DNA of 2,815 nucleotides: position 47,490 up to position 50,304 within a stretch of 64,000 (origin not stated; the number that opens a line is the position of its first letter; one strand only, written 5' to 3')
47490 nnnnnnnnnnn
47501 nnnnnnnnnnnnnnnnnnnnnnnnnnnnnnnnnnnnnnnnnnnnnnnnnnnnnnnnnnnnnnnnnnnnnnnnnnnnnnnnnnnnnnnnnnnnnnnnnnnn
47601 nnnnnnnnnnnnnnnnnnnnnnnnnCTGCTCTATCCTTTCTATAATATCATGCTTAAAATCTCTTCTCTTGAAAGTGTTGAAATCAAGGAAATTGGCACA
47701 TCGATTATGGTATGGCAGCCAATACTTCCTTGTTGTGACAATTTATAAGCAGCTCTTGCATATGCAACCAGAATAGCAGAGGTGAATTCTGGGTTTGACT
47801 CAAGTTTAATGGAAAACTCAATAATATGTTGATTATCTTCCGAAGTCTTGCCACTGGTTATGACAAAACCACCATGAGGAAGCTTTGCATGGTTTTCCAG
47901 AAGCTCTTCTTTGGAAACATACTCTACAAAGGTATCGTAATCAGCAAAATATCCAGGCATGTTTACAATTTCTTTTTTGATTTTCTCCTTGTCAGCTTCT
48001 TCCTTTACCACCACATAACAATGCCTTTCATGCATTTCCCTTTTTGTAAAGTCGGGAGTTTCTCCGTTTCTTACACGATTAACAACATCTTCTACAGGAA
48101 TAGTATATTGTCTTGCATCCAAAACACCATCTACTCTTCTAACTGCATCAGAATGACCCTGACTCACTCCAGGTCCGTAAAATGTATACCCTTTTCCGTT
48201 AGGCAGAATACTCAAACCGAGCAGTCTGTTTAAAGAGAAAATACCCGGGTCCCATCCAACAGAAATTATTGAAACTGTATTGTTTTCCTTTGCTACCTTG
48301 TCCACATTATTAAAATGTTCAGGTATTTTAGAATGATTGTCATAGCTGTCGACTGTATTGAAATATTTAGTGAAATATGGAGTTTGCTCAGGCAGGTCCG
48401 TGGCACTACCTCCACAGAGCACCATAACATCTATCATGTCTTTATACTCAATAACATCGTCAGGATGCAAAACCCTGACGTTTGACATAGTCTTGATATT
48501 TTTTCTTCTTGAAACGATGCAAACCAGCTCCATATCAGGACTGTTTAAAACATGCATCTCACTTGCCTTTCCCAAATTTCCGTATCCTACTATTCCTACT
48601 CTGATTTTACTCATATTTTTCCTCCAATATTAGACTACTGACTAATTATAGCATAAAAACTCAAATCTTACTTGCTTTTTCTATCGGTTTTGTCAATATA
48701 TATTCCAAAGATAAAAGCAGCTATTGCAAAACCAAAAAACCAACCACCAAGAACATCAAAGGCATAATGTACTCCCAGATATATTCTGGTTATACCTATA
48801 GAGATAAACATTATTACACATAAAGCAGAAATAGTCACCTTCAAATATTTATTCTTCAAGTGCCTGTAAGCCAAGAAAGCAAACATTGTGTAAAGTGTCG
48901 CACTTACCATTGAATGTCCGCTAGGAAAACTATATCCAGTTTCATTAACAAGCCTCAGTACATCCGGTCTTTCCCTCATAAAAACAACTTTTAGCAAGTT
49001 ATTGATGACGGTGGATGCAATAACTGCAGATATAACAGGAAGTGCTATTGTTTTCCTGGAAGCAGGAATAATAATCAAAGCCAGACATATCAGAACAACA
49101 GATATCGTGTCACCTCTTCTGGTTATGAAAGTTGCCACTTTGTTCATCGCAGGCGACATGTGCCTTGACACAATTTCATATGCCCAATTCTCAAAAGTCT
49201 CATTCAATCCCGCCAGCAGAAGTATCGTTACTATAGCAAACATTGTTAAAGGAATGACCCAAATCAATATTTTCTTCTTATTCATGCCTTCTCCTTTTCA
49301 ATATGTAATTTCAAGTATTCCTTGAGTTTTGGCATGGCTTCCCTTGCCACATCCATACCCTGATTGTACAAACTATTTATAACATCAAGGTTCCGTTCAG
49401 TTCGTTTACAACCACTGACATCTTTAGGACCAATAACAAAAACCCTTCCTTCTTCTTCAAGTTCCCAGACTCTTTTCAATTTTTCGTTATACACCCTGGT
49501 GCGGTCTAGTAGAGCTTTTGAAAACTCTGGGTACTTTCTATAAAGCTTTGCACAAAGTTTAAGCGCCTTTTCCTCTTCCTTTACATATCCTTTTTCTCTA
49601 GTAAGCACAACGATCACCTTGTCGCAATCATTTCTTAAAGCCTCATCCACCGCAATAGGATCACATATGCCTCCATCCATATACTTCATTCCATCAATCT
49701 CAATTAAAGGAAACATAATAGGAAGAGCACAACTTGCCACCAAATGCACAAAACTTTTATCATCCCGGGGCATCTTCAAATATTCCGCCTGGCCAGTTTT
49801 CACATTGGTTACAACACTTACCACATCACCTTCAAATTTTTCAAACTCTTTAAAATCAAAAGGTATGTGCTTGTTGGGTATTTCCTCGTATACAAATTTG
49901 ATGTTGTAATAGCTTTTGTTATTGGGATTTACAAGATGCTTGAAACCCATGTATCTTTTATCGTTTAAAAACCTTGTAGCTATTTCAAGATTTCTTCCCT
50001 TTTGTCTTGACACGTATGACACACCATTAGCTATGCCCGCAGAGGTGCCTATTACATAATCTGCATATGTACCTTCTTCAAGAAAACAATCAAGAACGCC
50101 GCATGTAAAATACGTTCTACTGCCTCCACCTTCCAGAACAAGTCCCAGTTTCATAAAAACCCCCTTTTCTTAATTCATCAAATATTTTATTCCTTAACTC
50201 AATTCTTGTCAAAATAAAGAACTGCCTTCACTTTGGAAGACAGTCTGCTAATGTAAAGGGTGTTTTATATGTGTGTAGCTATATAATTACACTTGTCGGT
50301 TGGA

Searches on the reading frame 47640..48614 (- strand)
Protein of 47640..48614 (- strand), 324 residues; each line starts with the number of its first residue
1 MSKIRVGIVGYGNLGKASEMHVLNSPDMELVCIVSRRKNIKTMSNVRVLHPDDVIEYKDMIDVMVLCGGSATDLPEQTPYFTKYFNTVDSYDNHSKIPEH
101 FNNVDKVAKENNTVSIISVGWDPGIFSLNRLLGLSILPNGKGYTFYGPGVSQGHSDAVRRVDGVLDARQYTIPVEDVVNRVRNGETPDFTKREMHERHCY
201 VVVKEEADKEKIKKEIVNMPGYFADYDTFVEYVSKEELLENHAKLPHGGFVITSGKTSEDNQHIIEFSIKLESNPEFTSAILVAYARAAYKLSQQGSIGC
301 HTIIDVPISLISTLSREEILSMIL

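Call 12: search_protein_families(library=ncbifam, proteins=[window:47640-48614:-], max_evalue=0.00001)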
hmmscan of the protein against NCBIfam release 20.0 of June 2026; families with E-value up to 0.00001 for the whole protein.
window:47640-48614:- (324 aa): 1 family
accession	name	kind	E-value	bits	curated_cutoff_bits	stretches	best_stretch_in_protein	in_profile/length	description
TIGR01921.1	DAP-DH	equivalog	4.4e-130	433.7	180.6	1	1-320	1-320/324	diaminopimelate dehydrogenase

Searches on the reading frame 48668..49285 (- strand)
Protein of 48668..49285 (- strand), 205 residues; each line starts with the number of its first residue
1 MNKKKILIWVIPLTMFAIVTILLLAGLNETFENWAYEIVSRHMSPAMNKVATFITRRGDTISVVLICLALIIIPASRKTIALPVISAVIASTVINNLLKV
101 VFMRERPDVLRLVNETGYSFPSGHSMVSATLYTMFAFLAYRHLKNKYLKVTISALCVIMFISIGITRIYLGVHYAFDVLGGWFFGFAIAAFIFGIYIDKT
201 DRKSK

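Call 52: search_protein_families(library=pfam, proteins=[window:48668-49285:-], max_evalue=0.00001)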
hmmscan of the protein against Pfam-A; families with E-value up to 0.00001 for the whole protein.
window:48668-49285:- (205 aa): 2 families
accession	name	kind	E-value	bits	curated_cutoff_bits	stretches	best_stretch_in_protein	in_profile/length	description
PF01569.27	PAP2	-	3.6e-22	79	27.2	1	82-197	3-126/130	PAP2 superfamily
PF14378.12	PAP2_3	-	3.8e-06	27.3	27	1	31-190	31-189/190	PAP2 superfamily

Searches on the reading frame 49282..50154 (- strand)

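Call 52: search_protein_families(library=pfam, proteins=[window:49282-50154:-], max_evalue=0.00001)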
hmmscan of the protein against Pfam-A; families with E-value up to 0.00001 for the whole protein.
window:49282-50154:- (290 aa): 2 families
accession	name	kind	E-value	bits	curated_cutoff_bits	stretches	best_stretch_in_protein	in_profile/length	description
PF01734.28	Patatin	-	2.5e-24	87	27.7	1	5-173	1-191/191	Patatin-like phospholipase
PF19890.4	DUF6363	-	3.5e-17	62.4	26.4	1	208-282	1-75/75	Domain of unknown function (DUF6363)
